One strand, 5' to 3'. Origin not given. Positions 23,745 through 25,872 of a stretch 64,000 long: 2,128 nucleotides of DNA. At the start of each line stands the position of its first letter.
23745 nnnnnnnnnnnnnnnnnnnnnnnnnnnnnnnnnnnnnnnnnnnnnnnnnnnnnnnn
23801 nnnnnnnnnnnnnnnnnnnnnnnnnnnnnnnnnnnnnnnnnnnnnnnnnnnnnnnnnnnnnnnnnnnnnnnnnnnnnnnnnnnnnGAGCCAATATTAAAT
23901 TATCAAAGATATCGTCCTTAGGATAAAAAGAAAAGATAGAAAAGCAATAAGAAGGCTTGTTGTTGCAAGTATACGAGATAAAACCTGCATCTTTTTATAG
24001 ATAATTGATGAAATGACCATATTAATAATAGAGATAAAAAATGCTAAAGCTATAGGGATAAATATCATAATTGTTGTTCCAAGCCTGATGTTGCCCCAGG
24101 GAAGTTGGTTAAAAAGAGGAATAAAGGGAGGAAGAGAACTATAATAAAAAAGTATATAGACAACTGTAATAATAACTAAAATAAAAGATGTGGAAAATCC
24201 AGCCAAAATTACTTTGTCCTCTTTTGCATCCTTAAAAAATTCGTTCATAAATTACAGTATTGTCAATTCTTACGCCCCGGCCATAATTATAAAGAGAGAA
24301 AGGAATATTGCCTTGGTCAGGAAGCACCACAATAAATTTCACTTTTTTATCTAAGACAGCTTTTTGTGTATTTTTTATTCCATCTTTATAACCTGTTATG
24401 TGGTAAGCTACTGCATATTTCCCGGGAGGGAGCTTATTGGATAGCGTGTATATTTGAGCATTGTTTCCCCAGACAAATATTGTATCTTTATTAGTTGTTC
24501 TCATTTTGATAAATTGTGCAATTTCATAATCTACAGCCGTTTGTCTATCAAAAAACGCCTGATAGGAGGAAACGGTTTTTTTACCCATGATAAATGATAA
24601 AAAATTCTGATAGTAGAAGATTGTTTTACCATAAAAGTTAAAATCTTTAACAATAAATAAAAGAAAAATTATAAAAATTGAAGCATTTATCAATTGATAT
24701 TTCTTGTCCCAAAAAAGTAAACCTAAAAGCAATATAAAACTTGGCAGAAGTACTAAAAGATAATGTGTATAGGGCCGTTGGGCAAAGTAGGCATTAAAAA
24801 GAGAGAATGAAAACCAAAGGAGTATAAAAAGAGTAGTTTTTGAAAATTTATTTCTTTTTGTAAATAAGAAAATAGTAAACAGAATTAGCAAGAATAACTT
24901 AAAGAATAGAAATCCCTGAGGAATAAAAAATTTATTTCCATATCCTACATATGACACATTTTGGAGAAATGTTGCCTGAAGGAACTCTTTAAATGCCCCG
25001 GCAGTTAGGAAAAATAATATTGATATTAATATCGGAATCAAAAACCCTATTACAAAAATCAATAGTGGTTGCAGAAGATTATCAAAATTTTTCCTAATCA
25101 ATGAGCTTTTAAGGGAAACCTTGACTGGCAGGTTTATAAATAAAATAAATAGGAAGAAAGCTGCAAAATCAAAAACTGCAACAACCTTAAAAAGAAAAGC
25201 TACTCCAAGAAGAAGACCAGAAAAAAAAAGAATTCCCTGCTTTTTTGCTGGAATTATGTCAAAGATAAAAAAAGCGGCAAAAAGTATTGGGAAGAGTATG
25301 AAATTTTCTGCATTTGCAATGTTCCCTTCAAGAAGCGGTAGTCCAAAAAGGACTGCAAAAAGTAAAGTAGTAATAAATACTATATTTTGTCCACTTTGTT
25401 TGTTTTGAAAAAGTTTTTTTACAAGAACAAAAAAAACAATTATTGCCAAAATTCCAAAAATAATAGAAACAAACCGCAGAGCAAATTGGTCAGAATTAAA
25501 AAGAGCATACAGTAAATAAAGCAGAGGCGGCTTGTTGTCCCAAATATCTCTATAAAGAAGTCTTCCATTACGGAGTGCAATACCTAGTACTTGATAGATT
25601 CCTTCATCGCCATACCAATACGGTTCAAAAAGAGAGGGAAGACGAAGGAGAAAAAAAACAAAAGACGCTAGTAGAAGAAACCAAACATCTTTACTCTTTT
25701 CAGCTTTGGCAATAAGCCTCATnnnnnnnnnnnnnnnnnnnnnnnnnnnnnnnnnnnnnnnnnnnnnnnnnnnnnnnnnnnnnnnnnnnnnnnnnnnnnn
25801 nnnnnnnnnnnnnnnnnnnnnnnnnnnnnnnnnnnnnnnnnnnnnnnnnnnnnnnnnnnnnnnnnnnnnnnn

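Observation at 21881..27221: Second glycosylation block: DPPR-synthase-like UbiA + WecA/MraY-like GT4 + GT-C + processive GT2, possible polyprenyl-phosphate-pentose/hexose donor pathway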

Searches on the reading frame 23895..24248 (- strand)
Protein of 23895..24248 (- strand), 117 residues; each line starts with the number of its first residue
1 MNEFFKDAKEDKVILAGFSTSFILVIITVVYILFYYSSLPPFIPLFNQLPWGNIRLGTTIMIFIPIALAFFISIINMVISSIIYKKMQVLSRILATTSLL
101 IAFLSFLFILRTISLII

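Call 5: search_protein_families(library=pfam, proteins=[window:23895-24248:-], max_evalue=0.01)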
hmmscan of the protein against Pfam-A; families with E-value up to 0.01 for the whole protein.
window:23895-24248:- (117 aa): 0 families

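Call 6: search_protein_families(library=ncbifam, proteins=[window:23895-24248:-], max_evalue=0.01)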
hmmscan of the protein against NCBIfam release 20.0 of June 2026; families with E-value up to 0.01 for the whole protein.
window:23895-24248:- (117 aa): 0 families

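Call 25: search_protein_families(library=pfam, proteins=[window:23895-24248:-], max_evalue=10)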
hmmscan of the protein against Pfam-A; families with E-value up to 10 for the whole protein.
window:23895-24248:- (117 aa): 2 families
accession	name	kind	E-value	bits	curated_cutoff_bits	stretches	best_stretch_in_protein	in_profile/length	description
PF17204.8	Sid-5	-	1.9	9.2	27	1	6-36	10-38/76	Sid-5 family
PF06781.17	CrgA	-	7.6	7.2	24.8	1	20-63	38-80/89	Cell division protein CrgA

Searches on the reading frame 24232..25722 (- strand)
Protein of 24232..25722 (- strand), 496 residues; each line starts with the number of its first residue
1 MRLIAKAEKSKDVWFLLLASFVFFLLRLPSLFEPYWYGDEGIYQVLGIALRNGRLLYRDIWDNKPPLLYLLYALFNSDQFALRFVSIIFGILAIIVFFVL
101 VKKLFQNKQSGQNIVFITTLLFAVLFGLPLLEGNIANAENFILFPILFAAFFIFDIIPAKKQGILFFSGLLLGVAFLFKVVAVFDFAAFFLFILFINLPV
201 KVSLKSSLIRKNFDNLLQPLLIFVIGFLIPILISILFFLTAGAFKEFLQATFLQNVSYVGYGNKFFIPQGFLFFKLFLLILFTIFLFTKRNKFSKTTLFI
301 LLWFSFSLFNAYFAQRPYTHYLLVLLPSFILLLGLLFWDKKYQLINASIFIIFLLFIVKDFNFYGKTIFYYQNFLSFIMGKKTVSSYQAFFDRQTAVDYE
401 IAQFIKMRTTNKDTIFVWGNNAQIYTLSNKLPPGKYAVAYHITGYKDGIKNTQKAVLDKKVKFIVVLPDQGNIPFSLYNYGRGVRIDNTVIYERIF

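Call 5: search_protein_families(library=pfam, proteins=[window:24232-25722:-], max_evalue=0.01)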
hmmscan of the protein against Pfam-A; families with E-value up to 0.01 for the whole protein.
window:24232-25722:- (496 aa): 2 families
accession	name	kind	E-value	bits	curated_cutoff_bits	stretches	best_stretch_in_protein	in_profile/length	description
PF13231.12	PMT_2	-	2.5e-09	38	26.1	1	68-207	10-141/160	Dolichyl-phosphate-mannose-protein mannosyltransferase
PF15971.10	Mannosyl_trans4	-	0.0045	17.3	33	1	53-124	1-76/163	DolP-mannose mannosyltransferase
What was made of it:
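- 24232..25722 (-): GT-C fold glycosyltransferase (PMT_2-type), 496 aa, about 9 TM plus a C-terminal soluble domain. PF13231 38 bits against a 26.1 cut-off (call 5).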

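Call 6: search_protein_families(library=ncbifam, proteins=[window:24232-25722:-], max_evalue=0.01)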
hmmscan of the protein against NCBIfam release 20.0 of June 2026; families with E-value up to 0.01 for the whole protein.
window:24232-25722:- (496 aa): 0 families

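Call 45: search_solved_structures(query=window:24232-25722:-, max_evalue=10)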
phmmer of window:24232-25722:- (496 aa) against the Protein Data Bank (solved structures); distinct sequences matched with E-value up to 10: 1.
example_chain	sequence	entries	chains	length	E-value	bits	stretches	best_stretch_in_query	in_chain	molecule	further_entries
5w3x_B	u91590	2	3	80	2.7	10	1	403-469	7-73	Disease resistance protein RRS1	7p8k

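Call 83: search_solved_structures(query=A5, max_evalue=10, show_alignments=2)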
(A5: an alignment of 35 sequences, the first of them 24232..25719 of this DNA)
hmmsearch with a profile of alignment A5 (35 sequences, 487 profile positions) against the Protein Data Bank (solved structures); distinct sequences matched with E-value up to 10: 0.
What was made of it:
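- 24232..25722 (-): No PDB relative by sequence or profile (calls 45, 83).
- The GT-C shows no sequence relation to GT136, Emb or Aft enzymes, so its donor is inferred only from context (calls 45, 83).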
